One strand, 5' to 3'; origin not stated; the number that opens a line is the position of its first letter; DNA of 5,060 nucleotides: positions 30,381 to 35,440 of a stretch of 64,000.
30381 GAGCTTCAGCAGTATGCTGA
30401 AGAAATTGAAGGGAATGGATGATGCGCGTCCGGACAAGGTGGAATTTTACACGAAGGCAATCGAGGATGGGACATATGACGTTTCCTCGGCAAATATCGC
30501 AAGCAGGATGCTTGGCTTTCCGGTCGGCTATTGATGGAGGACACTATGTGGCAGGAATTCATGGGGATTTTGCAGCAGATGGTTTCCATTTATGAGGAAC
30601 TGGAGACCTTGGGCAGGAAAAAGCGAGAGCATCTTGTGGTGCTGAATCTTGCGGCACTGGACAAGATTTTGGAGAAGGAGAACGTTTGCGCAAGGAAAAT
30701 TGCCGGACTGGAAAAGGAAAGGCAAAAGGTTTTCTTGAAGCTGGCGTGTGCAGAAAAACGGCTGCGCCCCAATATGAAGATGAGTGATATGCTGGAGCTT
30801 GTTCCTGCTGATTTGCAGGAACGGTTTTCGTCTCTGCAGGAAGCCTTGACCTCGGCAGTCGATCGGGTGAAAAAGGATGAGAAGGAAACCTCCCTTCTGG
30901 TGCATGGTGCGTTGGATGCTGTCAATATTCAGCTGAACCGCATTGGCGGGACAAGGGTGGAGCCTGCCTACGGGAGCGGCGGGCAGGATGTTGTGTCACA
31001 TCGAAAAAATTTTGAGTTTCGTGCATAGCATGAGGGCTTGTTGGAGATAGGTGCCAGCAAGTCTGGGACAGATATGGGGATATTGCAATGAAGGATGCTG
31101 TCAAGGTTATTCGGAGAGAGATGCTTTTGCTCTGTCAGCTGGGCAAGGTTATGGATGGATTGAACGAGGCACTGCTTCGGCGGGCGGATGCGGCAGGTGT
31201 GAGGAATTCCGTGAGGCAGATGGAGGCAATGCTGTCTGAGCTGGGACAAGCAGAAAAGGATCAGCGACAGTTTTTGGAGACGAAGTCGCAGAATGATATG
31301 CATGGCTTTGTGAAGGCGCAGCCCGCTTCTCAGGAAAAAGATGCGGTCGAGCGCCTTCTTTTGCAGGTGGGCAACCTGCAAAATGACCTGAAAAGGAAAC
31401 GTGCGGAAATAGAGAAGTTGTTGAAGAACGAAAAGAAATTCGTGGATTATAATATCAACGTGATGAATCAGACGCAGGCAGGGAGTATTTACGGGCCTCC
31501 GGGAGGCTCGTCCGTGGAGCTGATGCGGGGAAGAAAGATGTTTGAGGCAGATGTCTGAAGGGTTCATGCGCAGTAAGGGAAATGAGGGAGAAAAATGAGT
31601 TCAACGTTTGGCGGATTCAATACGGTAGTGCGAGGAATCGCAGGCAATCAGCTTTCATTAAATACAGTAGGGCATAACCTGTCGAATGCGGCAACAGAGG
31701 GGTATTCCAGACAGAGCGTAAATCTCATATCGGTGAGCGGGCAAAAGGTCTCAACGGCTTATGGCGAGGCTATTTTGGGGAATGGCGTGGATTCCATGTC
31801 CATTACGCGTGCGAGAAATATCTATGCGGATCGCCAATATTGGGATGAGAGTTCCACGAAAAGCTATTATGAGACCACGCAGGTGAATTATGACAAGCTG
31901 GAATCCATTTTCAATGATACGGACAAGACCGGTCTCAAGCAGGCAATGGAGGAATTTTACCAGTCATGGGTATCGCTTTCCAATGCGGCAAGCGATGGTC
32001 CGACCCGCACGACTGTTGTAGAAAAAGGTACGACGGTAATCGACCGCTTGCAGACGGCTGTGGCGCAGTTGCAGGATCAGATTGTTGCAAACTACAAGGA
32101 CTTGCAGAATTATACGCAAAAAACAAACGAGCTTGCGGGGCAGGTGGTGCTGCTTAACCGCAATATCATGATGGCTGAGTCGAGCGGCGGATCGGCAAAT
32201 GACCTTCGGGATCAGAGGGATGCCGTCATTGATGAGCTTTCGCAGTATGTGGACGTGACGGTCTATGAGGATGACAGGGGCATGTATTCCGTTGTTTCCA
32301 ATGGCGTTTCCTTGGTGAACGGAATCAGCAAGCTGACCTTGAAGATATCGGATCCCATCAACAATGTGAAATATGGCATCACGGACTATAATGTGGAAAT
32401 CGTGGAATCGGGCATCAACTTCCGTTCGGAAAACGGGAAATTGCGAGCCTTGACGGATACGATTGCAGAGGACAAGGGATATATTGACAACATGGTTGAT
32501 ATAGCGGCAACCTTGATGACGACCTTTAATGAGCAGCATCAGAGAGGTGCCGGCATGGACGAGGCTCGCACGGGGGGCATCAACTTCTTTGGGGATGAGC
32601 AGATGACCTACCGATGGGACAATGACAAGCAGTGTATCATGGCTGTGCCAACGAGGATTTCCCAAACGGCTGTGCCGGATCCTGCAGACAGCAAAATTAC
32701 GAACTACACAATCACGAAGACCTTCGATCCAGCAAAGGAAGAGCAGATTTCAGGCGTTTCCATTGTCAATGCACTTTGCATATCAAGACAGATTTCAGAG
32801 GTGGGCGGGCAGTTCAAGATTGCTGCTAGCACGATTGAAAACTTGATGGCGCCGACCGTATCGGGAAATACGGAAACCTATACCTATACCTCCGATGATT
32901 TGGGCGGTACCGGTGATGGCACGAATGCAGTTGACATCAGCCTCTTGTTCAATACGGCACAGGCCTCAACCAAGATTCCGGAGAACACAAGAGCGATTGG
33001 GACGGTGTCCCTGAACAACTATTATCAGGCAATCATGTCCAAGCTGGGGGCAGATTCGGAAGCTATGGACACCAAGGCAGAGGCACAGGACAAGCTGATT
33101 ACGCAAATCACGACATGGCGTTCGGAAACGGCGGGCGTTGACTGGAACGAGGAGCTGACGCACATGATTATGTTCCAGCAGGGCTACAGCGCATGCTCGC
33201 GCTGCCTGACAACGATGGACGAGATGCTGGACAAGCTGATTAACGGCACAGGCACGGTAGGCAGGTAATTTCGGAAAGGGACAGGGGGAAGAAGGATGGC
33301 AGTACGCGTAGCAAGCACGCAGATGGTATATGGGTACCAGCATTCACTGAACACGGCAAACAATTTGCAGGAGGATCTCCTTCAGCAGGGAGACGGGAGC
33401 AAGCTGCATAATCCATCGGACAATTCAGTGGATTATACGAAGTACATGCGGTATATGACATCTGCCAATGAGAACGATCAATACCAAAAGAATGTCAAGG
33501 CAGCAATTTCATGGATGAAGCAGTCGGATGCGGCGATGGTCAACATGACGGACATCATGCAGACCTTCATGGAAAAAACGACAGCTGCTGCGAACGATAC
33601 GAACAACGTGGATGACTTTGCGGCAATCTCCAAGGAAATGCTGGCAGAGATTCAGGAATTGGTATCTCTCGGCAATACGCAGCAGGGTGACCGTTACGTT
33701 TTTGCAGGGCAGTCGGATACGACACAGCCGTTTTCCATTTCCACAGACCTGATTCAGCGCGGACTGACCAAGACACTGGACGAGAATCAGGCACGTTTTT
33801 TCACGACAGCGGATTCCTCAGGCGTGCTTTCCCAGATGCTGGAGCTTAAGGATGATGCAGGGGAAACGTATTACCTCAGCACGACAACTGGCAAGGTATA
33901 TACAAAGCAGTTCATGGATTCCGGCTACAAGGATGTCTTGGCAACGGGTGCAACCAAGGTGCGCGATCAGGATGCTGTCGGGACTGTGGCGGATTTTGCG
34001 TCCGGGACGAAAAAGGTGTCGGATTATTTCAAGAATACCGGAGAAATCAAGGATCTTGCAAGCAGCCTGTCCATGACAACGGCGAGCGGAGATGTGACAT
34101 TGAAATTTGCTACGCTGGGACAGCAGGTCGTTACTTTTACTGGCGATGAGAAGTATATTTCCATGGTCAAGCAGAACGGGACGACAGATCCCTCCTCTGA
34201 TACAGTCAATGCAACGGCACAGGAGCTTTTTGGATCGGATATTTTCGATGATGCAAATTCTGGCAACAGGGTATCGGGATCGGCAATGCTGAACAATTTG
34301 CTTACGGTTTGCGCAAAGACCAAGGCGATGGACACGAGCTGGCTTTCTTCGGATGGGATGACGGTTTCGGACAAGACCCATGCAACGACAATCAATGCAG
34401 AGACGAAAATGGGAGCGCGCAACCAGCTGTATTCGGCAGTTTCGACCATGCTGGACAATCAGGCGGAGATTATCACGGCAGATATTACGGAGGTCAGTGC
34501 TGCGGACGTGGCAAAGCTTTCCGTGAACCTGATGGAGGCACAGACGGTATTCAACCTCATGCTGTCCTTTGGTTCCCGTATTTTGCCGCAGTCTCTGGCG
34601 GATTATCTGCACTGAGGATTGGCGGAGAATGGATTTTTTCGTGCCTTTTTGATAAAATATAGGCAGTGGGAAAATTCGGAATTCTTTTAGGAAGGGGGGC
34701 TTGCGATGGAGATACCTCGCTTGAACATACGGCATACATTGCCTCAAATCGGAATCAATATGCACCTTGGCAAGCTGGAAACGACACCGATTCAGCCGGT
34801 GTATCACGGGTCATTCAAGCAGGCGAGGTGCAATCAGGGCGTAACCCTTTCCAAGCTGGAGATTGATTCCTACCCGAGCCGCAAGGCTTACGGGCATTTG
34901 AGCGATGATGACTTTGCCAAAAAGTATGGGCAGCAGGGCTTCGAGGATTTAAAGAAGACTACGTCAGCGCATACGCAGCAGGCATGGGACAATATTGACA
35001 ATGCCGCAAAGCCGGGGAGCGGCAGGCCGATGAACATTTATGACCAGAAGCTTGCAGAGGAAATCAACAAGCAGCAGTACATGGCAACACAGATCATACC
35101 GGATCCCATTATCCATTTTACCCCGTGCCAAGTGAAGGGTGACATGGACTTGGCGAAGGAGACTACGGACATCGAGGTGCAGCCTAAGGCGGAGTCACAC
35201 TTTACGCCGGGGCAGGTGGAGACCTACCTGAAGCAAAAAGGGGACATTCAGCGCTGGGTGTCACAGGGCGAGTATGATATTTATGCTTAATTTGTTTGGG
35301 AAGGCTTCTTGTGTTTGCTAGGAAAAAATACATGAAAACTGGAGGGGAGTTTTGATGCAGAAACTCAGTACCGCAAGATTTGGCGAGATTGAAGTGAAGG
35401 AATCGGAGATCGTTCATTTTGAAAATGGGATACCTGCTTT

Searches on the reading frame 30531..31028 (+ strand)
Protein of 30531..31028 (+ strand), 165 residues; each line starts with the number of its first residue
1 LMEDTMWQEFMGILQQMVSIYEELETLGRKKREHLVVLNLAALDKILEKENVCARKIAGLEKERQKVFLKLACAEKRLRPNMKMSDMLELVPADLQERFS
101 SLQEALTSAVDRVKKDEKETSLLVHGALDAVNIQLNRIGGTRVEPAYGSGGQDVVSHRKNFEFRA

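Call 10: search_protein_families(library=pfam, proteins=[window:30531-31028:+], max_evalue=0.001)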
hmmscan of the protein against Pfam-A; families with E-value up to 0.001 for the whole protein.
window:30531-31028:+ (165 aa): 1 family
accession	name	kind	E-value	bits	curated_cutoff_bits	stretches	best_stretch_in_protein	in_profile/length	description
PF05130.17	FlgN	-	6.3e-17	62.8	30.5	1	7-152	3-144/147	FlgN protein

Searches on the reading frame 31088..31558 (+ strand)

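Call 10: search_protein_families(library=pfam, proteins=[window:31088-31558:+], max_evalue=0.001)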
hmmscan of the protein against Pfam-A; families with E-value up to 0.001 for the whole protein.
window:31088-31558:+ (156 aa): 2 families
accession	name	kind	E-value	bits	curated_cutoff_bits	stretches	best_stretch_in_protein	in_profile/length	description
PF05130.17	FlgN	-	6.7e-09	36.8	30.5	1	3-140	5-144/147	FlgN protein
PF13949.11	ALIX_LYPXL_bnd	-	0.00085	19.1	30.8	1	37-126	97-177/295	ALIX V-shaped domain binding to HIV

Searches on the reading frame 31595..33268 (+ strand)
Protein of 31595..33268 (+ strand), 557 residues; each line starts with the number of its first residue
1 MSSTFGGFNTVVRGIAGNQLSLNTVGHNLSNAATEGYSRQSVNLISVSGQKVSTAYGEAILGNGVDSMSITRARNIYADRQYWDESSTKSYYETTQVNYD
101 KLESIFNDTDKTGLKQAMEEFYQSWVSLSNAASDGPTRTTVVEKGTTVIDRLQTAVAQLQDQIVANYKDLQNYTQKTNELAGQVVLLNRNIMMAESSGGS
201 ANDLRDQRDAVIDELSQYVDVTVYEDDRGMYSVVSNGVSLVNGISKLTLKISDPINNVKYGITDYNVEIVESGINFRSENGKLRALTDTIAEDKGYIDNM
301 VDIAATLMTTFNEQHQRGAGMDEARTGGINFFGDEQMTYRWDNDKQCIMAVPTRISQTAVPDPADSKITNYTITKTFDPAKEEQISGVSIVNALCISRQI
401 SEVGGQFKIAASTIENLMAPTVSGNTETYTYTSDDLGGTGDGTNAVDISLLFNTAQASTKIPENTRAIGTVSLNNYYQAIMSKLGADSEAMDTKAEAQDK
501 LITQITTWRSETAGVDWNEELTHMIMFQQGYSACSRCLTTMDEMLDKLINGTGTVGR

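Call 10: search_protein_families(library=pfam, proteins=[window:31595-33268:+], max_evalue=0.001)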
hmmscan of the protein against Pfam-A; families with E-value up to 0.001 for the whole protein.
window:31595-33268:+ (557 aa): 2 families
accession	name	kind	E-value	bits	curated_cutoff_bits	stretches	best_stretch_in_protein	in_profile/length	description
PF22638.1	FlgK_D1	-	2.4e-46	158.6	28.6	1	100-332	2-233/233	Flagellar hook-associated protein FlgK helical domain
PF06429.18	Flg_bbr_C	-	3.4e-10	39.7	23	1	511-550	6-45/46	Flagellar basal body rod FlgEFG protein C-terminal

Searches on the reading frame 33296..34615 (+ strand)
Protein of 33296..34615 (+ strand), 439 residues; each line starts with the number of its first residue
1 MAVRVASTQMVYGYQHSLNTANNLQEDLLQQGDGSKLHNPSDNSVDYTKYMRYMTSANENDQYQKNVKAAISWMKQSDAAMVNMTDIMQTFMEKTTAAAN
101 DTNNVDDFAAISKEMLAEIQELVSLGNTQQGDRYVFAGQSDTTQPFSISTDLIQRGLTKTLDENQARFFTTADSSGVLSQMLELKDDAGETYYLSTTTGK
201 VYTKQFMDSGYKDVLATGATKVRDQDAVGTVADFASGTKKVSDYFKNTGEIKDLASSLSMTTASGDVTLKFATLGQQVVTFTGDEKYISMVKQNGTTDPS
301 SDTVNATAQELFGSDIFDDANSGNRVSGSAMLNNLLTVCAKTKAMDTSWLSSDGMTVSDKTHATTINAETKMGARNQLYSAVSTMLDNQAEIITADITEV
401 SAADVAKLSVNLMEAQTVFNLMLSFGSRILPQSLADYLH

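Call 10: search_protein_families(library=pfam, proteins=[window:33296-34615:+], max_evalue=0.001)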
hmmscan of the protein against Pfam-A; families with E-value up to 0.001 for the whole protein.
window:33296-34615:+ (439 aa): 1 family
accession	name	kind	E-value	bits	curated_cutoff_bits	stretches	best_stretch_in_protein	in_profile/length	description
PF00669.25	Flagellin_N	-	8.3e-08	32.8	26.6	1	22-139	19-137/139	Bacterial flagellin N-terminal helical region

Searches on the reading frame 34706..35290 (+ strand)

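Call 10: search_protein_families(library=pfam, proteins=[window:34706-35290:+], max_evalue=0.001)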
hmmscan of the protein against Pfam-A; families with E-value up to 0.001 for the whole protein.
window:34706-35290:+ (194 aa): 1 family
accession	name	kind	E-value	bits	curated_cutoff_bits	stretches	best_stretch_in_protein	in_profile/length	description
PF20074.4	DUF6470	-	1.1e-13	51.6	28.9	1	6-182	1-175/178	Family of unknown function (DUF6470)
